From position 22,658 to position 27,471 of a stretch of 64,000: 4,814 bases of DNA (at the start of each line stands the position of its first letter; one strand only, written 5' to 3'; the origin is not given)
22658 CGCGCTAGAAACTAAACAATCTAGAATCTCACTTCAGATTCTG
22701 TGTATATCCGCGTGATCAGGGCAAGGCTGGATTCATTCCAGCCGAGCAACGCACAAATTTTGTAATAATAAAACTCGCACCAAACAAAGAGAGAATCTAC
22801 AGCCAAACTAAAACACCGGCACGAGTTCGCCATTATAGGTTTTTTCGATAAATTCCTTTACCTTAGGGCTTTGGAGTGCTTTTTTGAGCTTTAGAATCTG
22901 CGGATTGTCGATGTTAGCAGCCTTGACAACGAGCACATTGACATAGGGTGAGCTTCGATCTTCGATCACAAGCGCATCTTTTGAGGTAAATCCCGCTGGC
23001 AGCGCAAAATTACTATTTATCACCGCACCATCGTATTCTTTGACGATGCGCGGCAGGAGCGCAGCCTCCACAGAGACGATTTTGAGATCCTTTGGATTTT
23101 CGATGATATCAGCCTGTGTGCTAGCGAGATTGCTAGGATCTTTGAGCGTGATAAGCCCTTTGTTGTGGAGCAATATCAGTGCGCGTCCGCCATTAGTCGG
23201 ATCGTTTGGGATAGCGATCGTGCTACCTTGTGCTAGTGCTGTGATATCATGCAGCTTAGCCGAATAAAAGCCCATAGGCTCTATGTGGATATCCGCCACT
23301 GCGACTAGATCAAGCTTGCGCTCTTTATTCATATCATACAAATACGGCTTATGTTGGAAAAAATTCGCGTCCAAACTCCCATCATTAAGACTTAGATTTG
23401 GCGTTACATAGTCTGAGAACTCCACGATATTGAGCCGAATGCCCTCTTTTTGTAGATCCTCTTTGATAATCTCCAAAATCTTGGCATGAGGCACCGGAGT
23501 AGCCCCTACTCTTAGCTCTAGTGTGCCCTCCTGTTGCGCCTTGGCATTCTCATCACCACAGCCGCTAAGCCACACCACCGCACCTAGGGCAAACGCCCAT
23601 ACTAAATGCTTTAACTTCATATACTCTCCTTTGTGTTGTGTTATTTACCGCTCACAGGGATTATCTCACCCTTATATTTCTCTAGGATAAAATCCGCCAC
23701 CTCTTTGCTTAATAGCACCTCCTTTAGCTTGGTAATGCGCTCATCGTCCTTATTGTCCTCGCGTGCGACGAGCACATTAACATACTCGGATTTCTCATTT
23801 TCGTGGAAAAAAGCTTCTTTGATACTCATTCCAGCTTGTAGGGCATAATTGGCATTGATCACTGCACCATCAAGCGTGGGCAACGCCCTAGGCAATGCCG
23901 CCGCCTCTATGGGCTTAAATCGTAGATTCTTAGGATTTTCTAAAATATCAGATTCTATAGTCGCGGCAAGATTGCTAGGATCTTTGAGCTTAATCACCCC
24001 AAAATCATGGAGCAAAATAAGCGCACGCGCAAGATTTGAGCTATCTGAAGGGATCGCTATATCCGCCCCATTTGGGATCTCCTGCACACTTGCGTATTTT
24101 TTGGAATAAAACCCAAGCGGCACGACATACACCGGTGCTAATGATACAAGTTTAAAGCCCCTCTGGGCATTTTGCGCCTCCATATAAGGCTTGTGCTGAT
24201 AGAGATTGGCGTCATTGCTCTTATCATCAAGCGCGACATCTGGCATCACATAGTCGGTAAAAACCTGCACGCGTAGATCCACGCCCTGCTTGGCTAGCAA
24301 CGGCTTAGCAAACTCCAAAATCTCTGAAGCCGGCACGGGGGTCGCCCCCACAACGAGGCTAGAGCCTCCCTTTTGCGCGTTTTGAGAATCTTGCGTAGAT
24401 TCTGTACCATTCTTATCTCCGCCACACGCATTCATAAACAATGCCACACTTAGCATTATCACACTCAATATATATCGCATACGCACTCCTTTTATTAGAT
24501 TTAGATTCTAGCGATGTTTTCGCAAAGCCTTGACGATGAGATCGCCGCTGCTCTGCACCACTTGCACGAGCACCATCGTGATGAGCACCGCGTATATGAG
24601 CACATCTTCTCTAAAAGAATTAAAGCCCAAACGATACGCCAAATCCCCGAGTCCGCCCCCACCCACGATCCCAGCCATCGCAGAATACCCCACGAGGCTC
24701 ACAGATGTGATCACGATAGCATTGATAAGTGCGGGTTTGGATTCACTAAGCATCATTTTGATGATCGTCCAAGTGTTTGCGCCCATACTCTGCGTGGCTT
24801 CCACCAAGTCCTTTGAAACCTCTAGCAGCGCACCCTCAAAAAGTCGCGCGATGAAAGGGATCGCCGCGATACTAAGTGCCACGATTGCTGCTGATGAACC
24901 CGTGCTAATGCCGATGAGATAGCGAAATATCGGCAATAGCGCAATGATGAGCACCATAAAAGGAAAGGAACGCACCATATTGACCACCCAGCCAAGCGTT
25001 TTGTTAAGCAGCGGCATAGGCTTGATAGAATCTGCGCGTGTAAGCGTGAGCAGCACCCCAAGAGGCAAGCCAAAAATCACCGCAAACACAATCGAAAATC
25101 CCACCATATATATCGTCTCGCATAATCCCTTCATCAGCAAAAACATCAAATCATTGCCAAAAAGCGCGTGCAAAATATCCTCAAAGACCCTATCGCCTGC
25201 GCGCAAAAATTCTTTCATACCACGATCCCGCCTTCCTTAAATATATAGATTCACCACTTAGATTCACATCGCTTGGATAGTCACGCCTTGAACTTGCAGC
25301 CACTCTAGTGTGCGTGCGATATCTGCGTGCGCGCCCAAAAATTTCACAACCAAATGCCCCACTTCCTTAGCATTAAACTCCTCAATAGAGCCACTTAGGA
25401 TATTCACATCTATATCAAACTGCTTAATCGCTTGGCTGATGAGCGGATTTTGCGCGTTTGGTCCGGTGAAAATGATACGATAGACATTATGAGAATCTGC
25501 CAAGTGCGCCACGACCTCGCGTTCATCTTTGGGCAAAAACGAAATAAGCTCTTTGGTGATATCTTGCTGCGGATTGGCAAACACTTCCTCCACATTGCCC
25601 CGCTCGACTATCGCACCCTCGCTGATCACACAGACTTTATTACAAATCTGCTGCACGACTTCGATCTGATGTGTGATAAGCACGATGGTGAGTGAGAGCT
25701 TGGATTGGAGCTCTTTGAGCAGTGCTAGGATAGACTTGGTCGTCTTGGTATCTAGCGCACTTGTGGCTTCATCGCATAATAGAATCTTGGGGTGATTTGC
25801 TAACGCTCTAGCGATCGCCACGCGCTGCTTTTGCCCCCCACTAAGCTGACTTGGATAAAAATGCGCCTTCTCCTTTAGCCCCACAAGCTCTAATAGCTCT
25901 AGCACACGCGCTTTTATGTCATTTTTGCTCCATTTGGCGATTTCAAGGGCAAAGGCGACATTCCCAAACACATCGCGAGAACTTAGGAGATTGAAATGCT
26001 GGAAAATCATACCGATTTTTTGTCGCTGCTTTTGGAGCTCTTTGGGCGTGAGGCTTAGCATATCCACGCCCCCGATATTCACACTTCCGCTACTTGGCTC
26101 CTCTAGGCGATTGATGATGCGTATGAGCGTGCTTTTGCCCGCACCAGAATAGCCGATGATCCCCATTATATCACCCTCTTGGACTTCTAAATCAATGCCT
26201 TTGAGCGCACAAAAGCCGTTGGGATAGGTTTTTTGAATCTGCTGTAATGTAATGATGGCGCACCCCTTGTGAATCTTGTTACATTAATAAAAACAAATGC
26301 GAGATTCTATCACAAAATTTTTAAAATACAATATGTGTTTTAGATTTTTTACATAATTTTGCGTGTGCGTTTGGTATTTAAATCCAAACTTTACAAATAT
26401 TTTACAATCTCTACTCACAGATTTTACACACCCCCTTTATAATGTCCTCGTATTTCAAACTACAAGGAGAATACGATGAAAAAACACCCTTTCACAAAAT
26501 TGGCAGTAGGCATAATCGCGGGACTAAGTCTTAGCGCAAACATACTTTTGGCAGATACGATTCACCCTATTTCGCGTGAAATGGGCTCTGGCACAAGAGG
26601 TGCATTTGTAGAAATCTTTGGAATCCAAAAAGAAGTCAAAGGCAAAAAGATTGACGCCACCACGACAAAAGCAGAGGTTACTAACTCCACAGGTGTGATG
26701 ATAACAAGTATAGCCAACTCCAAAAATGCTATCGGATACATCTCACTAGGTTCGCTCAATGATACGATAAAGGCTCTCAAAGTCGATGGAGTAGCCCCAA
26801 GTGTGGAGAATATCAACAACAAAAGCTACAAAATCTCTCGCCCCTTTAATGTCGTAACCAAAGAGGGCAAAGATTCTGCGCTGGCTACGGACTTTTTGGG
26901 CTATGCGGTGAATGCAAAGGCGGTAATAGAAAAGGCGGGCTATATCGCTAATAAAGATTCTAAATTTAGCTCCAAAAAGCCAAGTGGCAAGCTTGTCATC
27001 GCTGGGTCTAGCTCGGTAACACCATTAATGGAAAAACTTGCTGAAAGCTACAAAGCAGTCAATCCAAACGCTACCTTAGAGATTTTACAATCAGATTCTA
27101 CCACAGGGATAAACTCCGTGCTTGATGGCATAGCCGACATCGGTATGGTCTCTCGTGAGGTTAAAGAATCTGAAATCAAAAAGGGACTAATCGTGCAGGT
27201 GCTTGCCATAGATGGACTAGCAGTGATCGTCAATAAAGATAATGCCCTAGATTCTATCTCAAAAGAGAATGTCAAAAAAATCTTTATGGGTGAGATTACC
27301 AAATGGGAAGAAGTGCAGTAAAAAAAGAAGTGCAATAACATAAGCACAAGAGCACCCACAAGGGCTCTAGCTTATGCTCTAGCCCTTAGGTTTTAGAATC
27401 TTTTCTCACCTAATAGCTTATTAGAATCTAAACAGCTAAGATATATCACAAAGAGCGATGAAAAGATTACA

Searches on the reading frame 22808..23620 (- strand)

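Call 43: search_protein_families(library=ncbifam, proteins=[window:22808-23620:-], max_evalue=0.00001)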
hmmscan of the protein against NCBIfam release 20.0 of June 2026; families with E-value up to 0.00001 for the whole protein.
window:22808-23620:- (270 aa): 3 families
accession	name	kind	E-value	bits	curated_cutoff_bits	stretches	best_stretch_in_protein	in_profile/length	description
NF008285.0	PRK11063.1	subfamily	1.1e-63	215.2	374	1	1-267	3-268/271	methionine ABC transporter substrate-binding lipoprotein MetQ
TIGR00363.1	TIGR00363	subfamily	7.5e-63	212.6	228.85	1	15-268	4-256/258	MetQ/NlpA family lipoprotein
NF007364.1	PRK09861.1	equivalog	4.1e-55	187.2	487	1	11-268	14-270/272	lipoprotein NlpA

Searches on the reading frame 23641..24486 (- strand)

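Call 8: search_protein_families(library=ncbifam, proteins=[window:23641-24486:-])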
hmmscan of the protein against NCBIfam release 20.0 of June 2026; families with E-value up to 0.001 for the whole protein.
window:23641-24486:- (281 aa): 3 families
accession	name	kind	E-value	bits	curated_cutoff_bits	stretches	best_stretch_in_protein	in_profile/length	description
NF008285.0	PRK11063.1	subfamily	5.3e-57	193.3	374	1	5-275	7-267/271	methionine ABC transporter substrate-binding lipoprotein MetQ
TIGR00363.1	TIGR00363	subfamily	5.2e-54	183.6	228.85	1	39-275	15-254/258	MetQ/NlpA family lipoprotein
NF007364.1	PRK09861.1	equivalog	1.6e-45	155.8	487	1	53-277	43-270/272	lipoprotein NlpA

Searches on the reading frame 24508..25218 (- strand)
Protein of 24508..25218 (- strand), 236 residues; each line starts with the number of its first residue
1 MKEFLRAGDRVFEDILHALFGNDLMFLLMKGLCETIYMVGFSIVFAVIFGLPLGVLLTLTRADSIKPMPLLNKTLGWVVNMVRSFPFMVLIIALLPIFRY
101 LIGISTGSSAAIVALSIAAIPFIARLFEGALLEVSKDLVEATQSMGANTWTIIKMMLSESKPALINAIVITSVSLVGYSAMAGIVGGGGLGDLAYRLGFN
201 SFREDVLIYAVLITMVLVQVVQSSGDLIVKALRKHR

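Call 8: search_protein_families(library=ncbifam, proteins=[window:24508-25218:-])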
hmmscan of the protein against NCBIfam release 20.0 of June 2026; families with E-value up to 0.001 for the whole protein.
window:24508-25218:- (236 aa): 17 families
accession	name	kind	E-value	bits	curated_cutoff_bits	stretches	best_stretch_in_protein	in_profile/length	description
NF008049.0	PRK10782.1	subfamily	2.8e-55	187.4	212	1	22-234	3-216/217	methionine ABC transporter permease MetI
TIGR01097.1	PhnE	equivalog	4.2e-20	72.3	216.7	1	20-224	47-243/252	phosphonate ABC transporter, permease protein PhnE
NF040733.1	ABC_perm_U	equivalog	6.9e-09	35.5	295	1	29-170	55-183/251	ABC transporter permease subunit SaoP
NF008196.0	PRK10952.1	equivalog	1.3e-07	30.7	439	1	35-196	149-297/356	glycine betaine/L-proline ABC transporter permease ProW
TIGR00974.1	3a0107s02c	equivalog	1.4e-07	31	193.45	1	33-172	57-194/272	phosphate ABC transporter permease PstA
TIGR02139.1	permease_CysT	equivalog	4.4e-07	29.8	246.1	1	110-171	134-196/265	sulfate ABC transporter permease subunit CysT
NF045474.1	Opp2C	equivalog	4.6e-07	29.7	300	1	20-174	27-166/236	nickel transporter permease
NF008208.0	PRK10971.1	equivalog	1.7e-06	27.7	415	1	110-183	142-217/277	sulfate/thiosulfate ABC transporter permease CysT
TIGR03416.1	ABC_choXWV_perm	equivalog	2.3e-06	27.3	363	1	31-196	87-239/267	choline ABC transporter permease subunit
TIGR00969.1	3a0106s02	subfamily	6.2e-06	25.9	240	1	111-178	146-215/272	sulfate ABC transporter permease subunit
NF007028.0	PRK09494.1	equivalog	7.8e-06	25.9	303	1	28-157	15-139/219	glutamine ABC transporter permease GlnP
NF008430.0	PRK11268.1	equivalog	8.9e-06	25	439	1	31-177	78-223/295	phosphate ABC transporter permease PstA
NF038017.1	ABC_perm1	subfamily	1.4e-05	25.1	100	1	36-187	2-151/184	ABC transporter permease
TIGR02138.1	phosphate_pstC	equivalog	8e-05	21.8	196.45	1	40-171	70-216/296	phosphate ABC transporter permease subunit PstC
NF011680.0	PRK15100.1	equivalog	0.00024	21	300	1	27-184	14-165/222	cystine ABC transporter permease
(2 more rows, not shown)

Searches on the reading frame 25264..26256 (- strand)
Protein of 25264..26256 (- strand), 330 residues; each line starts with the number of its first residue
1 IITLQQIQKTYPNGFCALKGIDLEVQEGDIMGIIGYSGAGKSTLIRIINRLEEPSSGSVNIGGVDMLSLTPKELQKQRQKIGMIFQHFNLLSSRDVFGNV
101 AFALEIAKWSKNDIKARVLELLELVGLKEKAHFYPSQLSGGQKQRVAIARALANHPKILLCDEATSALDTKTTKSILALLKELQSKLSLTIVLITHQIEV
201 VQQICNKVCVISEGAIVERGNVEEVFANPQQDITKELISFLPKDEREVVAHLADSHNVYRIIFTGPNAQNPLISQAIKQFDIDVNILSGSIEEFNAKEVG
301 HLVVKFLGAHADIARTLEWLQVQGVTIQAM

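Call 8: search_protein_families(library=ncbifam, proteins=[window:25264-26256:-])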
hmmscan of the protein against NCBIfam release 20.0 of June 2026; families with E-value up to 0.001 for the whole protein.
window:25264-26256:- (330 aa): 190 families (the best 25 are shown)
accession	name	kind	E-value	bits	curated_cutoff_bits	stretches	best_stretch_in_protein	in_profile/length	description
TIGR02314.1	ABC_MetN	equivalog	2.6e-108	362.1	499.7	1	2-328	2-338/343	methionine ABC transporter ATP-binding protein MetN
TIGR01186.1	proV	subfamily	3.7e-66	223.7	326.6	1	17-243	8-235/363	betaine/proline/choline family ABC transporter ATP-binding protein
TIGR02673.1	FtsE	equivalog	1.3e-65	221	264.85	1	1-214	1-213/214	cell division ATP-binding protein FtsE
TIGR02315.1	ABC_phnC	equivalog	1.8e-64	217.5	266.1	1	1-227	1-235/243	phosphonate ABC transporter ATP-binding protein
TIGR00968.1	3a0106s01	subfamily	4.3e-63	213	342.75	1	2-237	1-230/237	sulfate ABC transporter ATP-binding protein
NF040933.2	ABC_arch_GlcV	equivalog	1.8e-62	211.3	450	1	2-306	3-309/357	glucose ABC transporter ATP-binding protein GlcV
TIGR03005.1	ectoine_ehuA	equivalog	8e-62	208.7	345.4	1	3-239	2-248/252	ectoine/hydroxyectoine ABC transporter ATP-binding protein EhuA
TIGR03265.1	PhnT2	equivalog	1.7e-60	205.1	457.7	1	2-238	5-235/353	putative 2-aminoethylphosphonate ABC transporter ATP-binding protein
TIGR04521.1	ECF_ATPase_2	equivalog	2.3e-59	200.8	330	1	3-231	2-238/279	energy-coupling factor transporter ATPase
NF008428.0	PRK11264.1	equivalog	1.4e-58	198.1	406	1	2-238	4-244/250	L-cystine ABC transporter ATP-binding protein TcyN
NF006987.0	PRK09452.1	equivalog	7e-58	196.1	482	1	1-238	17-248/378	spermidine/putrescine ABC transporter ATP-binding protein PotA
NF007027.0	PRK09493.1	equivalog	1.5e-57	194.7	379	1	2-238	2-236/240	glutamine ABC transporter ATP-binding protein GlnQ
TIGR00972.1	3a0107s01c2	equivalog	2.4e-57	194.1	343.2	1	3-239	3-244/248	phosphate ABC transporter ATP-binding protein PstB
TIGR04520.1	ECF_ATPase_1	equivalog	7.5e-57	192.8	315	1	2-230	1-228/269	energy-coupling factor transporter ATPase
NF043075.1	MMSYN1_0197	equivalog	4.7e-56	190.2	550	1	1-238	2-233/341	spermidine/putrescine ABC transporter ATP-binding protein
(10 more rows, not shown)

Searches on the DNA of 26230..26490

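Call 77: search_rna_families(source=window, start=26230, end=26490, threshold=evalue, max_evalue=1)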
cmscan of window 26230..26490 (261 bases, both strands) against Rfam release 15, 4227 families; matches with E-value up to 1: 0.
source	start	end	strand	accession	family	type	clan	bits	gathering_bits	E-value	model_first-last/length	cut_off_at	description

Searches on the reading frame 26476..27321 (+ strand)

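Call 8: search_protein_families(library=ncbifam, proteins=[window:26476-27321:+])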
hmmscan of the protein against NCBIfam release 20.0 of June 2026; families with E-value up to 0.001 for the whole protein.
window:26476-27321:+ (281 aa): 5 families
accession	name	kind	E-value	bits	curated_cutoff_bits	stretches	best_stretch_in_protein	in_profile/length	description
TIGR02136.1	ptsS_2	subfamily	7.1e-52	176.4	206.6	2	170-280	39-155/295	phosphate ABC transporter substrate-binding protein PstS family protein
TIGR04505.1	PtsS_plasma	equivalog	1.3e-16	61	175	2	26-128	204-314/334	phosphate ABC transporter substrate-binding protein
TIGR00975.1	3a0107s03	equivalog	3.8e-11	42.6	205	1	176-279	4-114/315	phosphate ABC transporter substrate-binding protein PstS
NF040786.1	LysR_Sec_metab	equivalog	9.8e-10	37.9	250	1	147-268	68-187/298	selenium metabolism-associated LysR family transcriptional regulator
NF040889.1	trans_reg_YeiE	equivalog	0.00026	20.3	480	0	147-258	70-173/288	DNA-binding transcriptional regulator YeiE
